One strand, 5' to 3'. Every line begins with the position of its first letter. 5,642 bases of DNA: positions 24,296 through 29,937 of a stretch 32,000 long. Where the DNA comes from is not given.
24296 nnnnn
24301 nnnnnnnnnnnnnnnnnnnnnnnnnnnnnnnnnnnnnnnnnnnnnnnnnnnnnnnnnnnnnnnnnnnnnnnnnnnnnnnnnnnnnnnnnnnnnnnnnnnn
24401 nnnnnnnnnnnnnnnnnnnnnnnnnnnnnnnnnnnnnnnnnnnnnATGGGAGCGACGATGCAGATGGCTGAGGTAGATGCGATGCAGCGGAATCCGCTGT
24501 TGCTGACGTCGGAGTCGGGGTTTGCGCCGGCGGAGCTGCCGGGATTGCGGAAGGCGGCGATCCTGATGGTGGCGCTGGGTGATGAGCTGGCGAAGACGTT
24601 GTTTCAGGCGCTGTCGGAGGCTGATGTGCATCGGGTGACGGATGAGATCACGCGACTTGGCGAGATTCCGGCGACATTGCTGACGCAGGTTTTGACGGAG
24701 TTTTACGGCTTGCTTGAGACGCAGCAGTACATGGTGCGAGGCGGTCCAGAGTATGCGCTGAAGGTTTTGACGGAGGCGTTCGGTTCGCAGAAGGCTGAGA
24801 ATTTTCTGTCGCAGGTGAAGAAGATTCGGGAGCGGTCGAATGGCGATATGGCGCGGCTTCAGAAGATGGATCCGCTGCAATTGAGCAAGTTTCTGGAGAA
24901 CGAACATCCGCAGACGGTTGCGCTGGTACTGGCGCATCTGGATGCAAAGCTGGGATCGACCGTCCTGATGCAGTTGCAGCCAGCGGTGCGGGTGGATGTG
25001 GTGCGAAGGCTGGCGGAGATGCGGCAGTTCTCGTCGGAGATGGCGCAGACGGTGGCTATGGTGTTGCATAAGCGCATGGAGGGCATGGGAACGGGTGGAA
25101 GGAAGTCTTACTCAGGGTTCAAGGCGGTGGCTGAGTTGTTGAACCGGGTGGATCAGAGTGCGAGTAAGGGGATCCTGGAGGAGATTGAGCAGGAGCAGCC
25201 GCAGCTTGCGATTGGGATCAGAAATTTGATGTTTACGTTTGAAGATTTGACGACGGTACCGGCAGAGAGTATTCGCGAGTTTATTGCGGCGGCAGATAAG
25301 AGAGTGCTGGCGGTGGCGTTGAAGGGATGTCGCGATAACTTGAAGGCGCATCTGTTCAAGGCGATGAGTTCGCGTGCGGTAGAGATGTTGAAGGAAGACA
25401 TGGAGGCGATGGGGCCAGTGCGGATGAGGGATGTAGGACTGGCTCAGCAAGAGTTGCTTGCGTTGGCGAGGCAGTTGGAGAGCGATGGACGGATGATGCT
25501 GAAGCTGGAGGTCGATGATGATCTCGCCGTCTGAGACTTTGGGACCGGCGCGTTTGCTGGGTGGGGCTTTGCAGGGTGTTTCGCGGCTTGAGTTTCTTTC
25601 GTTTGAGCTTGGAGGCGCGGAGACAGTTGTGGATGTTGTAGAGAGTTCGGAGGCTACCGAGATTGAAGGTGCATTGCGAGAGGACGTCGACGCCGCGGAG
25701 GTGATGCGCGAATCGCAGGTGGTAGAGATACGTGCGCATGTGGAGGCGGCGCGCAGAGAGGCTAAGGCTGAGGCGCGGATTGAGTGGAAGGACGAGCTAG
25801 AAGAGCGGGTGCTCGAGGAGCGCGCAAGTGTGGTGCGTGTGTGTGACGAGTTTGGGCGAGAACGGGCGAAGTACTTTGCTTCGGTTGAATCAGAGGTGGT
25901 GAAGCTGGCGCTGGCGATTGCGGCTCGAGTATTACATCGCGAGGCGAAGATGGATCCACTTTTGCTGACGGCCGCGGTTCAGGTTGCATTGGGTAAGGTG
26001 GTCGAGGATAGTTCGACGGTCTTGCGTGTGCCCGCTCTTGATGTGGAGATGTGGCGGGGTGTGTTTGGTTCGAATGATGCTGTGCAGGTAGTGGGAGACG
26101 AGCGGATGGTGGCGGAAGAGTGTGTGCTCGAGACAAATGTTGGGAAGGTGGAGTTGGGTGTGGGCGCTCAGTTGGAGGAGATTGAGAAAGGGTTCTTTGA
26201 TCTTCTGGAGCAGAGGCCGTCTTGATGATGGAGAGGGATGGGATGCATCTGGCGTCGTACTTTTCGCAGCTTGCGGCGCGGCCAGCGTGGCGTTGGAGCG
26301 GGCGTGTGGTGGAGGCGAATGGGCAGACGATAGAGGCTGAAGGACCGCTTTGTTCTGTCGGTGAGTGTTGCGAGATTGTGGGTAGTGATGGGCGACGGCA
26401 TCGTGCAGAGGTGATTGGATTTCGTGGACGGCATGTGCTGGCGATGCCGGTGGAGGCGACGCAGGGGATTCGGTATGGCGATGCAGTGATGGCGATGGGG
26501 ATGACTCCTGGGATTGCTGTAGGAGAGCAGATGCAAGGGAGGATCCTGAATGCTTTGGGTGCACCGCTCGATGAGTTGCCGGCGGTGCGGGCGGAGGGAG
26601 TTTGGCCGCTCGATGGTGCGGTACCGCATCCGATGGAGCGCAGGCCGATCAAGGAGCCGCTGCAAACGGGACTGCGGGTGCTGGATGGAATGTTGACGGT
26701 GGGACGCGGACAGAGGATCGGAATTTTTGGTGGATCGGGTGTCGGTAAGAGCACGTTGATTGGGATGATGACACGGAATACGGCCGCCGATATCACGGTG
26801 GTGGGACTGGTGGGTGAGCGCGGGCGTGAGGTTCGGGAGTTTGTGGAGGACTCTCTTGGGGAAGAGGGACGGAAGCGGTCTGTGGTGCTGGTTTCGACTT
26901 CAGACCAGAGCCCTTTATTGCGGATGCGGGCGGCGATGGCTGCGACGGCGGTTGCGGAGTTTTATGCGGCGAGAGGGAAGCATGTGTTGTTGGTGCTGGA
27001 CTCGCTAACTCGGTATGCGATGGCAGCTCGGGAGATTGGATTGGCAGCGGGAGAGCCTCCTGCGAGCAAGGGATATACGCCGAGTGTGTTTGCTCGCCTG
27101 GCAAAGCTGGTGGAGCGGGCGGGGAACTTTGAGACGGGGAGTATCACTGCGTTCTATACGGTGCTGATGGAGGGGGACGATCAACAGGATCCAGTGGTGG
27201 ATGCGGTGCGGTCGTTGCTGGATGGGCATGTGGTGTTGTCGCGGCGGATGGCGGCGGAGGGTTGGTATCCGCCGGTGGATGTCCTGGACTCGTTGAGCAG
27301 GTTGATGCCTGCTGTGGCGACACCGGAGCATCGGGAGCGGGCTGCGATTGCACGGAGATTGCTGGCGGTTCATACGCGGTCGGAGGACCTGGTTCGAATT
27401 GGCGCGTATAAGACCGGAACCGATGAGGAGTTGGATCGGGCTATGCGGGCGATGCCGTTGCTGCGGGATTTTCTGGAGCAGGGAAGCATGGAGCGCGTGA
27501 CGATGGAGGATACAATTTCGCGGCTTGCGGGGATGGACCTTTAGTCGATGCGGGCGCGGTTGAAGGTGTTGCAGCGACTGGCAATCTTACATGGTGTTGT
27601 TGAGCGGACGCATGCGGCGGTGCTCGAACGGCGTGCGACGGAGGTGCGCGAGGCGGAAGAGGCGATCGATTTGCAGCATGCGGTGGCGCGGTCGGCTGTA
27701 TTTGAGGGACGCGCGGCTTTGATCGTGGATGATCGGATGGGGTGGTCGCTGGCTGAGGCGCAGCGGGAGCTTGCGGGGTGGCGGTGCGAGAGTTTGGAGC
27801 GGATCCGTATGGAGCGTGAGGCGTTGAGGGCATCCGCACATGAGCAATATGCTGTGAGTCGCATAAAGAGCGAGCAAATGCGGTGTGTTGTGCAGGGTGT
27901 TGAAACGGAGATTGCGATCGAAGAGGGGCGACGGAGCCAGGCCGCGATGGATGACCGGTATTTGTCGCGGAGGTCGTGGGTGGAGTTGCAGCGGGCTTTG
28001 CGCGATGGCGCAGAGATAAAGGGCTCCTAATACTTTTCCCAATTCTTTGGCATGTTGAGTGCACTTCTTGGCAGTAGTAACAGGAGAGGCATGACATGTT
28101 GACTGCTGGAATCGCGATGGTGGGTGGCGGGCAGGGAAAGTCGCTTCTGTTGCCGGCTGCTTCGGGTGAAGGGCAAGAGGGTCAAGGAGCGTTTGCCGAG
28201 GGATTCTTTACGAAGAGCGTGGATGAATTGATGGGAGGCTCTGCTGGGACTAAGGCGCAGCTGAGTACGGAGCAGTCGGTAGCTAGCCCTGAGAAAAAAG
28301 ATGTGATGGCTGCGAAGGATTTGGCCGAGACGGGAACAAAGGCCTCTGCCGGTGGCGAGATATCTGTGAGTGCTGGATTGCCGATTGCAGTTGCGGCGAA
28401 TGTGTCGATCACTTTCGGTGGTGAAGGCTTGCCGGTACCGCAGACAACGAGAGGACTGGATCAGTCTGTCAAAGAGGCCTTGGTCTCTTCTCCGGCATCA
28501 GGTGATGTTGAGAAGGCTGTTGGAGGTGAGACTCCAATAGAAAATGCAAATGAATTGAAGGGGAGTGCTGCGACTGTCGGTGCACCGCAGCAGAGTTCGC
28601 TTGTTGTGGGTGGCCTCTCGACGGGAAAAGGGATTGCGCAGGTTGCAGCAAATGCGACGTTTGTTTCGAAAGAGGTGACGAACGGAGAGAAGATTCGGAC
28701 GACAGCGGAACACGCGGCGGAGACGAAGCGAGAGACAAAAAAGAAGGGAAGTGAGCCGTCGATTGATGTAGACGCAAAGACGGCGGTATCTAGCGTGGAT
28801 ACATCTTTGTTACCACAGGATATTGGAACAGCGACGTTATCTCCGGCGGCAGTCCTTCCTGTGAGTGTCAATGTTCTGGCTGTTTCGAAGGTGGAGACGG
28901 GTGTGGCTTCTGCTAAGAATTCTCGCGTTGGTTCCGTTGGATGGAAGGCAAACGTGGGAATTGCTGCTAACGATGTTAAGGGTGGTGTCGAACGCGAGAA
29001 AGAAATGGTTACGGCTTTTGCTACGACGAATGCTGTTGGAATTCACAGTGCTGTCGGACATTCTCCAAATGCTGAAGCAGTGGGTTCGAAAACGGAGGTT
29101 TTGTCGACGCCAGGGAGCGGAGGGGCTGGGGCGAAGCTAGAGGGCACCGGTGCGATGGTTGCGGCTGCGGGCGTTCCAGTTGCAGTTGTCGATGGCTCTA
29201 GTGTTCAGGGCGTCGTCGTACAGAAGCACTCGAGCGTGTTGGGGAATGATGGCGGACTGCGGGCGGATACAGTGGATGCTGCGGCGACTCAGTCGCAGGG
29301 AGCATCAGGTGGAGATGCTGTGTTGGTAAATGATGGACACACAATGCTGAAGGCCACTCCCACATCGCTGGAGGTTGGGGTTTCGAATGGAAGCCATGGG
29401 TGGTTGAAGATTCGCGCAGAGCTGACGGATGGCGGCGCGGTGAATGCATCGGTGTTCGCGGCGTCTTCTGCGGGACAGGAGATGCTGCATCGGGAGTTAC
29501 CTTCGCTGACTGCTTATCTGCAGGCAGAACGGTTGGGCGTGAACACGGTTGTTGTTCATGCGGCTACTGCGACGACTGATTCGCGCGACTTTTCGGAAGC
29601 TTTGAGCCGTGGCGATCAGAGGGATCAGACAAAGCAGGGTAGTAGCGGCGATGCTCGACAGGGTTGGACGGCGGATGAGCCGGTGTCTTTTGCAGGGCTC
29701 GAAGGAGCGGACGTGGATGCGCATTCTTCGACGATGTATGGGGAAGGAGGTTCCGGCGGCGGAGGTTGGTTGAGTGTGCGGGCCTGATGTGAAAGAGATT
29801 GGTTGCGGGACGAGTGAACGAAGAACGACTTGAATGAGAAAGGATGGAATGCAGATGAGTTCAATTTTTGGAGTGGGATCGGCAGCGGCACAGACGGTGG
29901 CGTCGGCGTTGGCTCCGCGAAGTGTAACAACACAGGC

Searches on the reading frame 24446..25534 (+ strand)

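Call 11: search_protein_families(library=pfam, proteins=[window:24446-25534:+], max_evalue=0.001)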
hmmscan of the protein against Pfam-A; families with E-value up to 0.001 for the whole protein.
window:24446-25534:+ (362 aa): 3 families
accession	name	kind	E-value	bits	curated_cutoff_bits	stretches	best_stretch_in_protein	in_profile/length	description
PF01706.21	FliG_C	-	5.2e-36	123.6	23.3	1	245-352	1-108/108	FliG C-terminal domain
PF14842.11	FliG_N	-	1.7e-32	112.6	25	2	30-127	1-98/104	FliG N-terminal domain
PF14841.11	FliG_M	-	1.1e-23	83.6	25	1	145-216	3-74/76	FliG middle domain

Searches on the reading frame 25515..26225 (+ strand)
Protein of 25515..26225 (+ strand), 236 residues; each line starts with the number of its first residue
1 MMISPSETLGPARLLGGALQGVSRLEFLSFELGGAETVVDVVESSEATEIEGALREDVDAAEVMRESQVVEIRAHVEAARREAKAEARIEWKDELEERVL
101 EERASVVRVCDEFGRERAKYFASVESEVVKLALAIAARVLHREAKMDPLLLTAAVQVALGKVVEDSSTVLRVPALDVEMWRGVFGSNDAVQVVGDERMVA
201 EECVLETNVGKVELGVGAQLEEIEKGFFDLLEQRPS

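Call 11: search_protein_families(library=pfam, proteins=[window:25515-26225:+], max_evalue=0.001)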
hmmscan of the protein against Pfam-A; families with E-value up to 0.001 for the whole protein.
window:25515-26225:+ (236 aa): 1 family
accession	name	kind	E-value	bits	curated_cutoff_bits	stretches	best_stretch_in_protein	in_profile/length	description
PF02108.21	FliH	-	4.6e-13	49.7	24.1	1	103-222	4-127/128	Flagellar assembly protein FliH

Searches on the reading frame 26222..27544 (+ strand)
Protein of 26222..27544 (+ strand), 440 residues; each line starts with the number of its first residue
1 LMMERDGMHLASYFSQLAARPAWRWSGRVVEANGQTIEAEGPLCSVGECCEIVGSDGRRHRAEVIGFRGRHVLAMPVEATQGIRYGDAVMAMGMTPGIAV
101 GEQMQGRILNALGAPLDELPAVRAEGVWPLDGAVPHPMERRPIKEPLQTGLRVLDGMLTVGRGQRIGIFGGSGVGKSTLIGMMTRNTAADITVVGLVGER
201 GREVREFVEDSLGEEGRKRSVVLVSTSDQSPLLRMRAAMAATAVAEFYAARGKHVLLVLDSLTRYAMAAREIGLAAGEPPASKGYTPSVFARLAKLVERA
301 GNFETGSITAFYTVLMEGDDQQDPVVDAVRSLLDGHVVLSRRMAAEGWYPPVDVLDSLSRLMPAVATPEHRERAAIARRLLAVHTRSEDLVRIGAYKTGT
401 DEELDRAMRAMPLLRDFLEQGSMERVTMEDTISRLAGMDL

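Call 11: search_protein_families(library=pfam, proteins=[window:26222-27544:+], max_evalue=0.001)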
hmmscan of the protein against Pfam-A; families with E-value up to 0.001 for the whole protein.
window:26222-27544:+ (440 aa): 4 families
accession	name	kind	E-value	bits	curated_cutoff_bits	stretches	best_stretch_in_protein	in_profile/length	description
PF00006.31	ATP-synt_ab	-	1.8e-85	286.4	29.5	1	150-359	1-213/213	ATP synthase alpha/beta family, nucleotide-binding domain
PF18269.6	T3SS_ATPase_C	-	1.2e-22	80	22.7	1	367-436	2-71/72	T3SS EscN ATPase C-terminal domain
PF02874.29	ATP-synt_ab_N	-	2.5e-07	31.6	20.9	1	29-93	1-69/69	ATP synthase alpha/beta family, beta-barrel domain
PF00005.33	ABC_tran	-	5.2e-06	27.5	25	1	158-210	6-52/137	ABC transporter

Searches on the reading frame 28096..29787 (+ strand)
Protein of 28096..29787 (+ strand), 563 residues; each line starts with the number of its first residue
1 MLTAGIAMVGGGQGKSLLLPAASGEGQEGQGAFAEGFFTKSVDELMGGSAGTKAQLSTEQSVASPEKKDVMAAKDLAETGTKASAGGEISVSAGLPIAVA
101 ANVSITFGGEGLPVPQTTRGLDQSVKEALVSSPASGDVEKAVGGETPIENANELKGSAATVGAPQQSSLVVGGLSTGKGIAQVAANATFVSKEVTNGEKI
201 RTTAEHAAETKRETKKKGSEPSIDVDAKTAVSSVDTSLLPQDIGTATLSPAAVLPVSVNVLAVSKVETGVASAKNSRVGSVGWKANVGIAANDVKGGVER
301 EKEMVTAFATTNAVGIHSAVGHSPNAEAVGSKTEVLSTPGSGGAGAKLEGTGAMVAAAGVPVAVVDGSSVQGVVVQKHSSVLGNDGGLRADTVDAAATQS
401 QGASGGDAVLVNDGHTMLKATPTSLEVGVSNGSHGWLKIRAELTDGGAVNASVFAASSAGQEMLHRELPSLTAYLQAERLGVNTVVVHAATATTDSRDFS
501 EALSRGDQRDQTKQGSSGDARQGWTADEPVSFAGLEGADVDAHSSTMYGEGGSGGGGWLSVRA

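Call 11: search_protein_families(library=pfam, proteins=[window:28096-29787:+], max_evalue=0.001)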
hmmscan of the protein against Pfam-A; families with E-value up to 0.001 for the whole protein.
window:28096-29787:+ (563 aa): 0 families

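Call 47: search_protein_families(library=pfam, proteins=[window:28096-29787:+], max_evalue=0.05)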
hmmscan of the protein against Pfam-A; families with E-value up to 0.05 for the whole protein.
window:28096-29787:+ (563 aa): 1 family
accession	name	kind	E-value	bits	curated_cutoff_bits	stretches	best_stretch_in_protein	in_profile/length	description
PF02120.21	Flg_hook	-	0.0088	16.3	29.8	1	433-491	23-80/85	Flagellar hook-length control protein FliK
